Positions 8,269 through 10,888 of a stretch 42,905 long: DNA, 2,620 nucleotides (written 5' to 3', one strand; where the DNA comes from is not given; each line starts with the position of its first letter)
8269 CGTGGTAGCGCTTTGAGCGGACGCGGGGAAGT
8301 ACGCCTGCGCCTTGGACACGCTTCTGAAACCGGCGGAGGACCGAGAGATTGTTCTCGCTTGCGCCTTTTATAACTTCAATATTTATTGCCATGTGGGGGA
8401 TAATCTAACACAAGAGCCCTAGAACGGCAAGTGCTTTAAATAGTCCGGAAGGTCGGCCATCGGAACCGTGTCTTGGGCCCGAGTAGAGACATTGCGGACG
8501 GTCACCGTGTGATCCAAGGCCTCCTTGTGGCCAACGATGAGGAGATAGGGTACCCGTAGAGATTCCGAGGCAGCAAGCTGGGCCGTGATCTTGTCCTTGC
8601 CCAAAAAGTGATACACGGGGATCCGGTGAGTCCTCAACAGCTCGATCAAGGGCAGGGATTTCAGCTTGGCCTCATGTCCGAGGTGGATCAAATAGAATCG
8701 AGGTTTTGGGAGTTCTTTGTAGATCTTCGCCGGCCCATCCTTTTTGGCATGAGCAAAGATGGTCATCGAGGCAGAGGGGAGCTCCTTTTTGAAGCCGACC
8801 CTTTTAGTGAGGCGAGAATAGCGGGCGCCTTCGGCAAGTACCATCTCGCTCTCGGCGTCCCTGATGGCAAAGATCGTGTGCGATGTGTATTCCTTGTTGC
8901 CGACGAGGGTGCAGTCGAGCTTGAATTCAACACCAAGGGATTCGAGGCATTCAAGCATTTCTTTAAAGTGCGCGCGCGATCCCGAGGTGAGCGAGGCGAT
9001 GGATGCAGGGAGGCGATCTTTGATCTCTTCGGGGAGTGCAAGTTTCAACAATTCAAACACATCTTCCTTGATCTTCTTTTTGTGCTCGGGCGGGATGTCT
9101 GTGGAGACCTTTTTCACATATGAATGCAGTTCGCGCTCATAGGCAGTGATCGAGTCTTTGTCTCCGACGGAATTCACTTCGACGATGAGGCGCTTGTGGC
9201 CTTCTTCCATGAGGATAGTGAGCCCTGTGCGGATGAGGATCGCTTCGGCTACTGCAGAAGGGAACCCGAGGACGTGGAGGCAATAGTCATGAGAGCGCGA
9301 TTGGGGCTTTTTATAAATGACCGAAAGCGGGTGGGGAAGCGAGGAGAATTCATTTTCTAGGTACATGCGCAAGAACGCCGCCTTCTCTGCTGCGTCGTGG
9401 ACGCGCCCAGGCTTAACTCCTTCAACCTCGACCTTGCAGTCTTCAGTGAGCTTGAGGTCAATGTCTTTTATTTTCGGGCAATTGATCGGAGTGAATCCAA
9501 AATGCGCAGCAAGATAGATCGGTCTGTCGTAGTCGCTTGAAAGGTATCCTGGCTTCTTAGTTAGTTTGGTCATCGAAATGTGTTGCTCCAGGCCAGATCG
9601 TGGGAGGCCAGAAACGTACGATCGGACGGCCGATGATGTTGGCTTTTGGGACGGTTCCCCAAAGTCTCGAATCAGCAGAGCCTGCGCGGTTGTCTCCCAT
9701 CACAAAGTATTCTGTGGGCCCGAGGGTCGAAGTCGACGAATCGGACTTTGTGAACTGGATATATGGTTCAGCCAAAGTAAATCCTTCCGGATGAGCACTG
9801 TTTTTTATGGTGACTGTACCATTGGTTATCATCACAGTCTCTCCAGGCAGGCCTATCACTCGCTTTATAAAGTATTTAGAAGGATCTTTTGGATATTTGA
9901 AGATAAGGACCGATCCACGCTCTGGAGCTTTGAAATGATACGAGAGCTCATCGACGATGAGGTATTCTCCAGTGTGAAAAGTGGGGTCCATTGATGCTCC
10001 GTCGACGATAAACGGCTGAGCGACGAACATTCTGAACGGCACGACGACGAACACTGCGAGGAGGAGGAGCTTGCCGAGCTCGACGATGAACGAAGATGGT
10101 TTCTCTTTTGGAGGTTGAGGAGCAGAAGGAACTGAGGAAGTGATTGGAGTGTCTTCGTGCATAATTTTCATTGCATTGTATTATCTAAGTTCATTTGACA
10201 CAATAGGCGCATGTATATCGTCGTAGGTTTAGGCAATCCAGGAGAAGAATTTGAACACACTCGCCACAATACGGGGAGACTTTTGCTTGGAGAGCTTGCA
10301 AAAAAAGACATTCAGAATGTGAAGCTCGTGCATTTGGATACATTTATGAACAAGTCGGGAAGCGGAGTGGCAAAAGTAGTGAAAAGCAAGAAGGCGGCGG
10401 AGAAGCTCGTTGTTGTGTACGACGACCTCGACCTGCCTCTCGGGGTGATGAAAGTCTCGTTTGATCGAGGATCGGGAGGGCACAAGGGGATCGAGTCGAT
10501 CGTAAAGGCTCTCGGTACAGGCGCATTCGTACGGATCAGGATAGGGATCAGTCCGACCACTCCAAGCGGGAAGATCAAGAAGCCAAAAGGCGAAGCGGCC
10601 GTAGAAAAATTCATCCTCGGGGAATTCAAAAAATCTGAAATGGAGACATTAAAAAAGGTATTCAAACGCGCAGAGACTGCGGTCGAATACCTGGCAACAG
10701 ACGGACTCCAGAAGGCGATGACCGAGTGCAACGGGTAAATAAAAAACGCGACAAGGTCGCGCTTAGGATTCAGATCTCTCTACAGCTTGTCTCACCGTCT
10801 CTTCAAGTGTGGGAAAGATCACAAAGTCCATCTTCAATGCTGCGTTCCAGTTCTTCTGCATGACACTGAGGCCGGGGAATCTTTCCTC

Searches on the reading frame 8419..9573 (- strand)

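Call 6: search_protein_families(library=pfam, proteins=[window:8419-9573:-], max_evalue=0.001)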
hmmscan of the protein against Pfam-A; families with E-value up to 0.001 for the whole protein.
window:8419-9573:- (384 aa): 2 families
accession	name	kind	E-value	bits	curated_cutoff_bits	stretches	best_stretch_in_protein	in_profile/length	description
PF03129.25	HGTP_anticodon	-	9.8e-12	45.3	21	1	306-381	18-93/94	Anticodon binding domain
PF13393.11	tRNA-synt_His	-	0.00038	20.2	25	1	168-261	194-294/308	Histidyl-tRNA synthetase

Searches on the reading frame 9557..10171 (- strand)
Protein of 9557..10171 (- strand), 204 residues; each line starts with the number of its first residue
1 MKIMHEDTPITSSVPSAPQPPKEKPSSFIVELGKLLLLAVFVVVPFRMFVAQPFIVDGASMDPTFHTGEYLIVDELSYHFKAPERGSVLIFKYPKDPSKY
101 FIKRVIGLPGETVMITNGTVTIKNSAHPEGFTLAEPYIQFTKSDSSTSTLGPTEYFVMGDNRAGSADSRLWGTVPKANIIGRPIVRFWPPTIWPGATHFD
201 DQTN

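Call 6: search_protein_families(library=pfam, proteins=[window:9557-10171:-], max_evalue=0.001)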
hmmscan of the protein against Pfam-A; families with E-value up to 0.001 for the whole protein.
window:9557-10171:- (204 aa): 1 family
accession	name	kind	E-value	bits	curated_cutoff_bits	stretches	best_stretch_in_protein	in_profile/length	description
PF10502.14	Peptidase_S26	-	3.9e-45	154.3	22.9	1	30-188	2-168/168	Signal peptidase, peptidase S26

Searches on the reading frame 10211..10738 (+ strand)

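Call 6: search_protein_families(library=pfam, proteins=[window:10211-10738:+], max_evalue=0.001)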
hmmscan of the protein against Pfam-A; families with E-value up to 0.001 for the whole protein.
window:10211-10738:+ (175 aa): 1 family
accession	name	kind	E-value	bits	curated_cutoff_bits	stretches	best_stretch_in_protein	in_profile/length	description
PF01195.25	Pept_tRNA_hydro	-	9.2e-44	149.9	27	1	3-174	1-183/183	Peptidyl-tRNA hydrolase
